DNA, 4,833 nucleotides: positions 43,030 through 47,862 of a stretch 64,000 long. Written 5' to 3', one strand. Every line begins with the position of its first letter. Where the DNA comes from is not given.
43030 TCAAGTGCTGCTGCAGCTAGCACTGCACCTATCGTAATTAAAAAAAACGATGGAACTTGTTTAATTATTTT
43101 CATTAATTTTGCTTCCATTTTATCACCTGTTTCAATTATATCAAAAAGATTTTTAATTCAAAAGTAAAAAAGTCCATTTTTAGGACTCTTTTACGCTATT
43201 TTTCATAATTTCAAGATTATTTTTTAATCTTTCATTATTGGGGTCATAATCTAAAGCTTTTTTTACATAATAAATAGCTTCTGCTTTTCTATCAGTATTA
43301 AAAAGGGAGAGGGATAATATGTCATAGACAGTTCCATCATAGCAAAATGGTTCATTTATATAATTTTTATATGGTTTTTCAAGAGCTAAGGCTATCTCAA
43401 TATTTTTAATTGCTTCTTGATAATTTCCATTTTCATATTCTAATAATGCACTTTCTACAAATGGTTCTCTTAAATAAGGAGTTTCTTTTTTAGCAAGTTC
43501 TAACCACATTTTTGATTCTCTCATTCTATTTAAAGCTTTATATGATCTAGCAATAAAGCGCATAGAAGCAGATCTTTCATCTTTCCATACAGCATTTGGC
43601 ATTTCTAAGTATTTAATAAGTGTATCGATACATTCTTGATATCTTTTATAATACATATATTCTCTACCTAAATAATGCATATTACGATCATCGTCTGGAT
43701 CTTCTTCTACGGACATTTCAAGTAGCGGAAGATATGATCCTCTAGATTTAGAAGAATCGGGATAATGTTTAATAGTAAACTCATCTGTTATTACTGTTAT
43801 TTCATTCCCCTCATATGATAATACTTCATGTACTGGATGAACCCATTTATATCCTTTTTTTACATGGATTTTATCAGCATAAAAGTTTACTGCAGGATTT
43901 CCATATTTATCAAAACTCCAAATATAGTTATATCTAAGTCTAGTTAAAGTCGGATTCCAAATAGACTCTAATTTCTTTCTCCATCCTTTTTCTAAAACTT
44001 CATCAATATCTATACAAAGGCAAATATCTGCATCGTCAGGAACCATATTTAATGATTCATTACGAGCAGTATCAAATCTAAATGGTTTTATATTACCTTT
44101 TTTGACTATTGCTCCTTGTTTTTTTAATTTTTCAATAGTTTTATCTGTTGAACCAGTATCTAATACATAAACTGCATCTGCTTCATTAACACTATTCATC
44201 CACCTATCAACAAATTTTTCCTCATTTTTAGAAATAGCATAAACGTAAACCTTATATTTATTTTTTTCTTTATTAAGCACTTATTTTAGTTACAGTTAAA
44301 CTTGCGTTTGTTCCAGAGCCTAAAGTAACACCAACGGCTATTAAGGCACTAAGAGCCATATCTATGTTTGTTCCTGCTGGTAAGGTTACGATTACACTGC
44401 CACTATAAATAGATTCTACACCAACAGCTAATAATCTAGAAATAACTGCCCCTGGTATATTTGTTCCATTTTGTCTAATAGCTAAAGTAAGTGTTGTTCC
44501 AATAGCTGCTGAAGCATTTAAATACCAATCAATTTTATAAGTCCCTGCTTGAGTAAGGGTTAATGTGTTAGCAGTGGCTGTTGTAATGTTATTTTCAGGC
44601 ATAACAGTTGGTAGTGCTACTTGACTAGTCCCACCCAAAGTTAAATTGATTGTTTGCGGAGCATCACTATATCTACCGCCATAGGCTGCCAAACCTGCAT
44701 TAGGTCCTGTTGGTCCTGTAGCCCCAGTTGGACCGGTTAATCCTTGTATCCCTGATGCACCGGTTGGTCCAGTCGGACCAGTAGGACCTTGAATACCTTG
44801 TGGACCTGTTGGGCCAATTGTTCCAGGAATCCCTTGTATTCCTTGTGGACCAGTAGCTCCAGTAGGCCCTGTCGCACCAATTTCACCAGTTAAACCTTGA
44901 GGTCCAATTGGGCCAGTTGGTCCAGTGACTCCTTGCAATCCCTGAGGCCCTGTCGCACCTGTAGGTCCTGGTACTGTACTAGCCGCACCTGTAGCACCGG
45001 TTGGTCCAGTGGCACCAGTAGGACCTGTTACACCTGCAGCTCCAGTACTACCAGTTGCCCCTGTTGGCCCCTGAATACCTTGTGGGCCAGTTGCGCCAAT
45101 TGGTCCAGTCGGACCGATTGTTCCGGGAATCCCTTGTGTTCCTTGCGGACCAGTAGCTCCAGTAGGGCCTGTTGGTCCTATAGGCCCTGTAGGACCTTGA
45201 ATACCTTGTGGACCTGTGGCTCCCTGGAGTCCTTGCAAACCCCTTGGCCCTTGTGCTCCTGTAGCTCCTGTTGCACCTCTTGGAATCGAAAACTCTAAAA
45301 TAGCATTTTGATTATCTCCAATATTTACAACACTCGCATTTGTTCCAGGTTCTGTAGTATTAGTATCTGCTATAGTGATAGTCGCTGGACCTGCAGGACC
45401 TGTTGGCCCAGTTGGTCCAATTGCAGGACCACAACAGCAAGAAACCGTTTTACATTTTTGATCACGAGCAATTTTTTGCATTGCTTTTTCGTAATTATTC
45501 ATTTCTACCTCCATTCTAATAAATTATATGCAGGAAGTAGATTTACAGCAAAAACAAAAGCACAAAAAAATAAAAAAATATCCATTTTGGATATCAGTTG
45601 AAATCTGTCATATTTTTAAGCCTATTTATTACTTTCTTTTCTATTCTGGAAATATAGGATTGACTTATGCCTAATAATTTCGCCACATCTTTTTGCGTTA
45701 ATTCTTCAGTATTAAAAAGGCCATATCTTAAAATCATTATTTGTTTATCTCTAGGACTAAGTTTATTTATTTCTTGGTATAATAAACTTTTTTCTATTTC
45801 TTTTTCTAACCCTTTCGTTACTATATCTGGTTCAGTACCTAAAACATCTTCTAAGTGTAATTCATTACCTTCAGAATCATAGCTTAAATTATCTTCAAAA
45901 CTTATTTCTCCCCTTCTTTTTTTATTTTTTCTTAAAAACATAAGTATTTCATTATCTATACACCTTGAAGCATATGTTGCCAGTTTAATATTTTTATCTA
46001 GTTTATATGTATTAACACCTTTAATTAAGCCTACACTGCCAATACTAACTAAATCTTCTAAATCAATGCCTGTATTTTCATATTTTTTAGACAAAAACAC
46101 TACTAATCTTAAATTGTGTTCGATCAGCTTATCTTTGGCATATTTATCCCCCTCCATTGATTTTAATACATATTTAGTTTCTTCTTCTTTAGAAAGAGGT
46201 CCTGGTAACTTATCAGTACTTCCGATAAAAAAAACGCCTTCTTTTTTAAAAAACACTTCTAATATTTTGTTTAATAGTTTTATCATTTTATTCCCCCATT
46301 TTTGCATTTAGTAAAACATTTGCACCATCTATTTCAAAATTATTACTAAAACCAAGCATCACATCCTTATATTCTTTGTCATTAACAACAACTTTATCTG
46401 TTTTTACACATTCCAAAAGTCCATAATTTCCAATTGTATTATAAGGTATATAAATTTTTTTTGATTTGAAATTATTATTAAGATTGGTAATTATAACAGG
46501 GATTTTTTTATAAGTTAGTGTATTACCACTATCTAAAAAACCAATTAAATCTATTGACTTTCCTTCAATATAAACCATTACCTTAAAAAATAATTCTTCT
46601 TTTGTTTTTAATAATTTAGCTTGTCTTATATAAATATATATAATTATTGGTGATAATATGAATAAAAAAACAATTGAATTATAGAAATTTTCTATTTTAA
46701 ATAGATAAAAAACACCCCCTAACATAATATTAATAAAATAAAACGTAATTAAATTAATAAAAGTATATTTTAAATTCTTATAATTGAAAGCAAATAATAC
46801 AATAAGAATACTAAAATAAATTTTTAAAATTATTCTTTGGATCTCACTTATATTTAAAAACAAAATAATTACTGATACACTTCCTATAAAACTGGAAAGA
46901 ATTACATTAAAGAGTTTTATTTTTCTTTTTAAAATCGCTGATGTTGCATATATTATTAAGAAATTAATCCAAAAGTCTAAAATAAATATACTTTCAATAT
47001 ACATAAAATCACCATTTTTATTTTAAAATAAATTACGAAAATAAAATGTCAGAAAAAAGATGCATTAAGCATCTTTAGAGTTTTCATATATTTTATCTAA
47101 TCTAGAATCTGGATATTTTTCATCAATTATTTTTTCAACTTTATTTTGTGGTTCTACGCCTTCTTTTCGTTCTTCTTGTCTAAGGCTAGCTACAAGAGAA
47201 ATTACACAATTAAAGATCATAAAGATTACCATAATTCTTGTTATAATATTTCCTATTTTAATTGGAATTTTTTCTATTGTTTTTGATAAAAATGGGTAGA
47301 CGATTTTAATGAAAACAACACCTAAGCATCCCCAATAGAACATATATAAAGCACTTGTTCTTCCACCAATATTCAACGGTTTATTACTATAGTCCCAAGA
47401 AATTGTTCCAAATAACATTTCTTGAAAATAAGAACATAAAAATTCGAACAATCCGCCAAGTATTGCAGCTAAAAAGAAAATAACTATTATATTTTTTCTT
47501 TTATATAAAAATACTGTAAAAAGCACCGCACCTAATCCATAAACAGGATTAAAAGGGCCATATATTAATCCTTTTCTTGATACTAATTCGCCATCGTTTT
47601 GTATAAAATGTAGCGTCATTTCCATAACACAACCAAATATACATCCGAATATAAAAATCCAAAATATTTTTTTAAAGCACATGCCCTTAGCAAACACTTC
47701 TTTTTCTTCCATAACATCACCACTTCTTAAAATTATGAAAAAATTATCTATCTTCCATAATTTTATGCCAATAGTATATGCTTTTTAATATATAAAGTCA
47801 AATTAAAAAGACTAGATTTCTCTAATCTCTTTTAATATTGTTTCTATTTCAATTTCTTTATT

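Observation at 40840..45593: The conserved spoIIGA-sigE-sigG cluster is interrupted by a 4.7-kb five-gene insertion carrying a collagen-like spore-surface gene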

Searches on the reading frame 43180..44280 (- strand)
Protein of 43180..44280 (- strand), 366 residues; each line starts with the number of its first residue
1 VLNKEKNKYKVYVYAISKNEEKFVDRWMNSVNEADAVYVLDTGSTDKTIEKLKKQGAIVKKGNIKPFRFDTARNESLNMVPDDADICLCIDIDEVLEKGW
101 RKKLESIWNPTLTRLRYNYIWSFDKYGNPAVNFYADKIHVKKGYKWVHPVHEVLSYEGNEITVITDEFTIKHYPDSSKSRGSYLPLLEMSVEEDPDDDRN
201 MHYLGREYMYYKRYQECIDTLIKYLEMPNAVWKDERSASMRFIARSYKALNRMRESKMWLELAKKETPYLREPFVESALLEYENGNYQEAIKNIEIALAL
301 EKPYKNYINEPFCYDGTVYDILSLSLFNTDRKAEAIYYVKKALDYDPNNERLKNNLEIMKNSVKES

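Call 3: search_protein_families(library=pfam, proteins=[window:43180-44280:-])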
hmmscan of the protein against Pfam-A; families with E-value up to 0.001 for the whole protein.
window:43180-44280:- (366 aa): 4 families
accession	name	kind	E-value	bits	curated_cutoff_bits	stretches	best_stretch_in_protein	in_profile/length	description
PF07719.23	TPR_2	-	1.4e-09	37.8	27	0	319-349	4-34/34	Tetratricopeptide repeat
PF00535.33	Glycos_transf_2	-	2.2e-05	24.9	23.3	1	16-104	5-99/168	Glycosyl transferase family 2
PF13704.12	Glyco_tranf_2_4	-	4.9e-05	24.2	27.5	1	18-96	1-84/98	Glycosyl transferase family 2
PF13181.12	TPR_8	-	6.9e-05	23.1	25.7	0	319-349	4-34/34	Tetratricopeptide repeat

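Call 4: search_protein_families(library=ncbifam, proteins=[window:43180-44280:-])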
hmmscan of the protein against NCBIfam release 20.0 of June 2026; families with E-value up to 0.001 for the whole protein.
window:43180-44280:- (366 aa): 0 families

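Call 21: find_homologous_proteins(query=window:43180-44280:-)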
Query window:43180-44280:- (366 aa): 6568 proteins with E <= 0.001 among 8000 candidates; the best 120 are listed.
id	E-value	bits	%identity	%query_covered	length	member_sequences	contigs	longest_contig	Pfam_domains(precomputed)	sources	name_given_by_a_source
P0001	6.6e-245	830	100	100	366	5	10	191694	PF00535.33,PF07719.24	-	-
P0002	3.6e-202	689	82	98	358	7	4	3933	PF13181.13,PF00535.33,PF07719.24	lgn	-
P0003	3.4e-188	643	79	96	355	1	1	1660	PF14559.13,PF00515.35,PF13424.13,PF21033.5,PF00535.33,PF07719.24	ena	-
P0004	6.0e-187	639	76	98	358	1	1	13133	PF13181.13,PF00535.33,PF07719.24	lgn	-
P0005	7.9e-178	609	78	91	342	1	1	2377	PF07719.24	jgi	jgi:tetratricopeptide (TPR) repeat protein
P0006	8.8e-177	606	73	98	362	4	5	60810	PF00515.35,PF00535.33,PF07719.24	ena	-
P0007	7.7e-174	596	71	98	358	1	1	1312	PF00535.33,PF07719.24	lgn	-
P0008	1.7e-173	595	72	98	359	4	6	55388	PF00535.33,PF07719.24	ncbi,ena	-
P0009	2.5e-173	595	71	98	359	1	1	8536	PF00535.33,PF07719.24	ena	-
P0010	2.7e-173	594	70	97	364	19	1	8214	PF00535.33,PF07719.24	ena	-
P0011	5.5e-173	593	71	97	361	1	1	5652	PF00535.33,PF07719.24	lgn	-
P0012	7.3e-173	593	70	96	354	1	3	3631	PF13414.13,PF00515.35,PF13424.13,PF13181.13,PF00535.33,PF07719.24,PF13374.13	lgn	-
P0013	6.8e-172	590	70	97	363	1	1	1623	PF00535.33,PF07719.24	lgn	-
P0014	4.0e-171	587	71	98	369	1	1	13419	PF00515.35,PF13424.13,PF13428.13,PF13181.13,PF00535.33,PF07719.24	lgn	-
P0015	5.6e-169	580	69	98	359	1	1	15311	PF00535.33,PF07719.24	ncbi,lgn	-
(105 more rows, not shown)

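Call 22: find_related_loci(query=window:43180-44280:-, collection=genome_contigs, flank=7000)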
Query window:43180-44280:- (366 aa) in genome_contigs; peptide patterns used: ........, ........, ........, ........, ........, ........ (x = any residue, [..] = any of these).
225 stretches matched a pattern; 124 encode a relative of the query (tblastn E <= 1e-3); the best 80 are kept; 80 distinct loci.
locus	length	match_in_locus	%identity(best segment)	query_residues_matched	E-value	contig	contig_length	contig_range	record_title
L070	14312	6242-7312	69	7-363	7e-173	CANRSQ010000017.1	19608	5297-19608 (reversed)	MAG TPA_asm: uncultured Tenericutes bacterium isolate SRR15730529_bin.1_metawrap_v1.3_MAG genome assembly, contig: NODE.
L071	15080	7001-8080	64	7-364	1e-153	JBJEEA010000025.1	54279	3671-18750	MAG: Bacilli bacterium isolate LOHA26_bin.017 NODE_255_length_54279_cov_9.511065, whole genome shotgun sequence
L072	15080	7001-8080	63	7-364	6e-151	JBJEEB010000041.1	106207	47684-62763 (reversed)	MAG: Bacilli bacterium isolate LOHA07_bin.021 NODE_35_length_106207_cov_12.007640, whole genome shotgun sequence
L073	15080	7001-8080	62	8-366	3e-148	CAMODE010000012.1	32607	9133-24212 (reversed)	MAG: uncultured Bacillales bacterium isolate SRR873609_bin.88_metaWRAP_v1.3_MAG genome assembly, contig: ERZ1756109_5254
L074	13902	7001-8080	61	8-366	9e-145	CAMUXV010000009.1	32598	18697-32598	MAG TPA_asm: uncultured Bacillales bacterium isolate SRR8387720_bin.82_metaWRAP_v1.3_MAG genome assembly, contig: ERZ142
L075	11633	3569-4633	60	7-360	2e-142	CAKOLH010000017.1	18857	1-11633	MAG: uncultured Bacilli bacterium isolate REFINED_METABAT215_TOP10_CONTIGS_1500_ASSEMBLY_K77_MERGED__Hadza_MoBio_hadza-A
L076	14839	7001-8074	60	9-364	4e-142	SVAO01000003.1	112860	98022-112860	MAG: Bacillota bacterium isolate SIG204 NODE_4047_length_112860_cov_7.188392, whole genome shotgun sequence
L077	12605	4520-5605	58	7-366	7e-142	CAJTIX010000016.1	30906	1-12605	MAG TPA_asm: uncultured Bacilli bacterium isolate MGBC103251 genome assembly, contig: MGBC103251.16, whole genome shotgu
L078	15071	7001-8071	59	8-361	3e-141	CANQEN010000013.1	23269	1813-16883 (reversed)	MAG: uncultured Bacilli bacterium isolate Lapin-007__bin2 genome assembly, contig: Lapin-007__NODE_695_length_23269_cov_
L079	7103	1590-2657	61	10-364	5e-141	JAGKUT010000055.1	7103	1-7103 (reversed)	MAG: Actinomycetes bacterium isolate pig4.14 pig4_14_3092, whole genome shotgun sequence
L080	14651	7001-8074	57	10-365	2e-139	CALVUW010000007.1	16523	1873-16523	MAG: uncultured Bacilli bacterium isolate BRZ_CQ__bin93 genome assembly, contig: BRZ_CQ__NODE_3705_length_16523_cov_4.50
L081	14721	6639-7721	58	1-359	4e-139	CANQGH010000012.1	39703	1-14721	MAG: uncultured Bacilli bacterium isolate Lapin-001__bin74 genome assembly, contig: Lapin-001__NODE_1286_length_39703_co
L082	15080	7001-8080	56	7-364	5e-139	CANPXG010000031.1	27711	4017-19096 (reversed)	MAG: uncultured Clostridia bacterium isolate Lapin-003-2__bin74 genome assembly, contig: Lapin-003-2__NODE_1647_length_2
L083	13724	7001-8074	59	8-363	6e-139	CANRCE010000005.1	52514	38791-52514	MAG: uncultured Bacilli bacterium isolate Lapin-027__bin90 genome assembly, contig: Lapin-027__NODE_455_length_52514_cov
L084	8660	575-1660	60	4-364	3e-138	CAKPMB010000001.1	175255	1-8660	MAG: uncultured Bacilli bacterium isolate REFINED_METABAT215_TOP10_CONTIGS_1500_ASSEMBLY_K77_MERGED__Hadza_MoBio_hadza-A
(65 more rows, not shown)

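Call 25: search_solved_structures(query=window:43180-44280:-, max_evalue=0.01)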
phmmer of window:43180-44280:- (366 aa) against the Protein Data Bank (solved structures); distinct sequences matched with E-value up to 0.01: 8.
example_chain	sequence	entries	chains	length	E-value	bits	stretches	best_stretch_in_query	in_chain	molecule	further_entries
2vyi_A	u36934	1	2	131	1.7e-05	27.5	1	285-365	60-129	SGTA PROTEIN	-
7obi_A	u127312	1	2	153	3.1e-05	26.6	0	334-357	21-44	CTPR-rv4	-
4y6c_A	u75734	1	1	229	9.9e-05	25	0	193-301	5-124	ANSERINA PUTATIVE KINESIN LIGHT chain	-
5fzr_A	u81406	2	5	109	0.0002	24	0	331-359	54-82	DESIGNED TPR PROTEIN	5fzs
4y6w_A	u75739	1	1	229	0.00028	23.5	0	193-301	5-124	NaB(AB)3ACb - light chain TPR-like repeats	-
5fzq_A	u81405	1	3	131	0.00038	23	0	330-359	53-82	DESIGNED TPR PROTEIN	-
1na0_A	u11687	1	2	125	0.0015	21.1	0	333-359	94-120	designed protein CTPR3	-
1na3_A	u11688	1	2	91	0.005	19.4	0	333-359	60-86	designed protein CTPR2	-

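Call 68: search_dna_similar(query=window:43180-44280:-, collection=phages, mode=protein, max_rows=10)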
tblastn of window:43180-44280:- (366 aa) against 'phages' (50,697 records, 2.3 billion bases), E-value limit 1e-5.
Records with a match: 43; places in all: 43; records where one place covers at least 80% of the query: 18.
Best place of each record, by identity: <60% 43.
By first word of the organism name: Erwinia 26; Dickeya 8; Pseudomonas 5; Bacteriophage 1; Actinomycetia 1; Yersinia 1; Phage 1.
By host as written in the record: Erwinia amylovora 23; Dickeya solani MK10 6; - 2; Pseudomonas aeruginosa PAO1 2; Pseudomonas putida var. Manila 2; Erwinia amylovora strain phiEa100 ATCC 29780 2; Dickeya solani 2; Actinomycetia bacterium 1; and 3 more.
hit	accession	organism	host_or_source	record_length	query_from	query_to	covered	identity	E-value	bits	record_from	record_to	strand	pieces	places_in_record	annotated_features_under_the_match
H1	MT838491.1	Bacteriophage sp.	human fecal samples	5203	15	365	96%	47.9%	2e-100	330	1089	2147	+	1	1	record has no annotation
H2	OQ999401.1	Actinomycetia phage DSL-LC01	Actinomycetia bacterium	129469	16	356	93%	41.4%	1e-68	239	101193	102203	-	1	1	glycosyltransferase | WhiB family transcriptional regulator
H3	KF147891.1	Pseudomonas phage PaBG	Pseudomonas aeruginosa PAO1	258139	15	343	90%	35.6%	3e-45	171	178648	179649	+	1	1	UDP-glucose LOS-beta-1,4 glucosyltransferase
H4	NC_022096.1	Pseudomonas phage PaBG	Pseudomonas aeruginosa PAO1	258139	15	343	90%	35.6%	3e-45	171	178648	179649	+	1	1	beta-1,4-glycosyltransferase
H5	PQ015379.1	Pseudomonas phage HRDY3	Pseudomonas sp.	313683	15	328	86%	32.2%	1e-38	152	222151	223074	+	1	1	glycosyl transferase family 2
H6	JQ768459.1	Pseudomonas phage Lu11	Pseudomonas putida var. Manila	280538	15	317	83%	31.9%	1e-32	134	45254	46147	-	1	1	putative beta-1,4-glycosyl transferase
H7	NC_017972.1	Pseudomonas phage Lu11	Pseudomonas putida var. Manila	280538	15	317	83%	31.9%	1e-32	134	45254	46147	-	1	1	beta-1,4-glycosyltransferase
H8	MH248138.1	Erwinia phage vB_EamM_Alexandra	Erwinia amylovora strain phiEa100 ATCC ...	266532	15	363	95%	25.3%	6e-11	70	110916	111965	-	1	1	hypothetical protein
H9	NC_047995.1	Erwinia phage vB_EamM_Alexandra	Erwinia amylovora strain phiEa100 ATCC ...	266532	15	363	95%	25.3%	6e-11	70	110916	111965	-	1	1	beta-1,4-glycosyltransferase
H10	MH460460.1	Dickeya phage vB_DsoM_JA13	Dickeya solani MK10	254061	15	345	90%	26.6%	6e-13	76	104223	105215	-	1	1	putative glycosyl transferase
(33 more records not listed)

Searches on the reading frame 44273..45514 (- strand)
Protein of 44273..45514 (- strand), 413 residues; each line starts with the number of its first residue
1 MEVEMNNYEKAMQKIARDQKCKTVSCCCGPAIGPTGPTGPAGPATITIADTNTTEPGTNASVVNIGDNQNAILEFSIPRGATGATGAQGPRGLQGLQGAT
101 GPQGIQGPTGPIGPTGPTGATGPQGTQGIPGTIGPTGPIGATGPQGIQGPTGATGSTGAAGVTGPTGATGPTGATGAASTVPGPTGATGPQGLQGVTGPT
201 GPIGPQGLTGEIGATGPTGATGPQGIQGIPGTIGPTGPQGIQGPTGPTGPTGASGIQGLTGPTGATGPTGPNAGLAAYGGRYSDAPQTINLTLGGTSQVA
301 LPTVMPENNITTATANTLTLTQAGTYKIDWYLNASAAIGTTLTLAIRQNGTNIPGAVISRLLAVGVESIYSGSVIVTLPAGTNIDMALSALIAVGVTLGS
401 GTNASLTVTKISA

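Call 3: search_protein_families(library=pfam, proteins=[window:44273-45514:-])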
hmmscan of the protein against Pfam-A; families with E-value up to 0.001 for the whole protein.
window:44273-45514:- (413 aa): 2 families
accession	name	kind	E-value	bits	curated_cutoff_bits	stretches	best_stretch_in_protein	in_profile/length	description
PF01391.23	Collagen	-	2.6e-29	101.2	27.2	4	80-137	1-58/60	Collagen triple helix repeat (20 copies)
PF18573.7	BclA_C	-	9.2e-19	68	38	1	286-412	8-128/128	BclA C-terminal domain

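Call 4: search_protein_families(library=ncbifam, proteins=[window:44273-45514:-])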
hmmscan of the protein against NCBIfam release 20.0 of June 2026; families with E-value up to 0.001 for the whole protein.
window:44273-45514:- (413 aa): 4 families
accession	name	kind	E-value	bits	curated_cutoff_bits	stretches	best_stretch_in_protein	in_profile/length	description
NF038329.2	gly_rich_SclB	equivalog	4.2e-44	151.2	325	2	79-274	116-311/442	LPXTG-anchored collagen-like adhesin Scl2/SclB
NF046116.1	adhesin_Lcl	equivalog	9.4e-30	103.5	500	1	34-271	52-263/431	collagen-like adhesin Lcl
NF038330.1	adhesin_SclA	exception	2.5e-24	86.6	400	2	6-177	86-256/405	LPXTG-anchored collagen-like adhesin Scl1/SclA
NF033147.1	GXX_rpt_CTERM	domain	9e-05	22.4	50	1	291-411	16-131/132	Gly-Xaa-Xaa repeat protein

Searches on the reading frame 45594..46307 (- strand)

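Call 3: search_protein_families(library=pfam, proteins=[window:45594-46307:-])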
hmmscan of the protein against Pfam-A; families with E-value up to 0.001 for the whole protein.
window:45594-46307:- (237 aa): 6 families
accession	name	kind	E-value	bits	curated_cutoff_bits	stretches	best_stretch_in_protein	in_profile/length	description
PF04542.20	Sigma70_r2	-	2.4e-15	56.5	24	1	61-130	1-70/71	Sigma-70 region 2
PF04545.22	Sigma70_r4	-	2.9e-14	52.8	24.1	1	180-231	2-49/50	Sigma-70, region 4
PF01381.28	HTH_3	-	2.8e-07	30.9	23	1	203-225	10-32/55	Helix-turn-helix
PF08281.18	Sigma70_r4_2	-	1.8e-05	24.7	25.7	1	175-217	3-41/54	Sigma-70, region 4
PF13560.12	HTH_31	-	0.00012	22.7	27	1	202-224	14-36/64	Helix-turn-helix domain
PF12844.13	HTH_19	-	0.00089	19.6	30.2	0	203-226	13-36/64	Helix-turn-helix domain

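Call 4: search_protein_families(library=ncbifam, proteins=[window:45594-46307:-])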
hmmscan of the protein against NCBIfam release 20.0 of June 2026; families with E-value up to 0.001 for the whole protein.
window:45594-46307:- (237 aa): 59 families (the best 25 are shown)
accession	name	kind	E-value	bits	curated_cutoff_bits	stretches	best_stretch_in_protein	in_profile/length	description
NF006158.0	PRK08301.1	equivalog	4.6e-95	317.6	339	1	3-232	5-235/241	RNA polymerase sporulation sigma factor SigE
TIGR02835.1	spore_sigmaE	equivalog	5.6e-89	297.6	348.6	1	8-232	3-228/234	RNA polymerase sporulation sigma factor SigE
NF004471.0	PRK05803.1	subfamily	1.5e-77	260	252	1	25-232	20-226/235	RNA polymerase sporulation sigma factor SigK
TIGR02846.1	spore_sigmaK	equivalog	3e-76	255.9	298.65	1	25-232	17-224/227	RNA polymerase sporulation sigma factor SigK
NF004052.0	PRK05572.1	subfamily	1.4e-34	119.8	311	2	38-128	14-104/252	SigF/SigG family RNA polymerase sporulation sigma factor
TIGR02885.1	spore_sigF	equivalog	1.5e-33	116.6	321.45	2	48-130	3-85/231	RNA polymerase sporulation sigma factor SigF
TIGR02980.1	SigBFG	subfamily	1.8e-31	109.6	234.35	2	136-233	137-225/227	SigB/SigF/SigG family RNA polymerase sigma factor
TIGR02937.1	sigma70-ECF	superfamily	4.4e-31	107.7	42.9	1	57-233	2-164/165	sigma-70 family RNA polymerase sigma factor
NF006071.0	PRK08215.1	equivalog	3.2e-29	102.3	372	2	31-139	13-120/258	RNA polymerase sporulation sigma factor SigG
TIGR02997.1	Sig70-cyanoRpoD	subfamily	1.1e-28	100.3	384.5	2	47-121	65-139/298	RNA polymerase sigma factor, RpoD/SigA family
TIGR02850.1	spore_sigG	equivalog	2.1e-28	99.4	457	2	31-139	10-117/254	RNA polymerase sporulation sigma factor SigG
TIGR02394.1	rpoS_proteo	equivalog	2.1e-27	96.4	378.7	2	38-121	28-111/285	RNA polymerase sigma factor RpoS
TIGR02393.1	RpoD_Cterm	equivalog_domain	3.8e-25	88.9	354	2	57-119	1-63/238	RNA polymerase sigma factor RpoD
NF041931.2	MzaA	equivalog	4.3e-24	85.3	800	2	39-117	459-536/726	MZA anti-phage system associated sigma-70 family RNA polymerase sigma factor MzaA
NF004207.0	PRK05657.1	equivalog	1.1e-23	84.1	394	2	38-120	71-153/329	RNA polymerase sigma factor RpoS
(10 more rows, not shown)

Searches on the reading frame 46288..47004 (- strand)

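Call 3: search_protein_families(library=pfam, proteins=[window:46288-47004:-])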
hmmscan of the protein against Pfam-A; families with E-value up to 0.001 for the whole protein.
window:46288-47004:- (238 aa): 1 family
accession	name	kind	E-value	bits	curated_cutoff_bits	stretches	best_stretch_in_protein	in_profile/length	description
PF03419.18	Peptidase_U4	-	6.3e-36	124.6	28.4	1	1-222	2-268/284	Sporulation factor SpoIIGA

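Call 4: search_protein_families(library=ncbifam, proteins=[window:46288-47004:-])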
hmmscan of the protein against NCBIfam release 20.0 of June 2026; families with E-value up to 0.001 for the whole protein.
window:46288-47004:- (238 aa): 1 family
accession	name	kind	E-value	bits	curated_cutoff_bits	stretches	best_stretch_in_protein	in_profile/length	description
TIGR02854.1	spore_II_GA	equivalog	5.3e-27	94.9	209.55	1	1-174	3-198/293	sigma-E processing peptidase SpoIIGA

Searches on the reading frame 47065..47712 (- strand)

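Call 3: search_protein_families(library=pfam, proteins=[window:47065-47712:-])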
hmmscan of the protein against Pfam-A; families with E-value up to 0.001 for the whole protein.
window:47065-47712:- (215 aa): 1 family
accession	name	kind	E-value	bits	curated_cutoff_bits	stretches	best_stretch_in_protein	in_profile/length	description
PF06541.16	ABC_trans_CmpB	-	4.5e-41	140.9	25.9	1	18-172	1-150/151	Putative ABC-transporter type IV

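Call 4: search_protein_families(library=ncbifam, proteins=[window:47065-47712:-])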
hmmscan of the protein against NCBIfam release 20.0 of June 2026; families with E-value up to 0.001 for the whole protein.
window:47065-47712:- (215 aa): 0 families
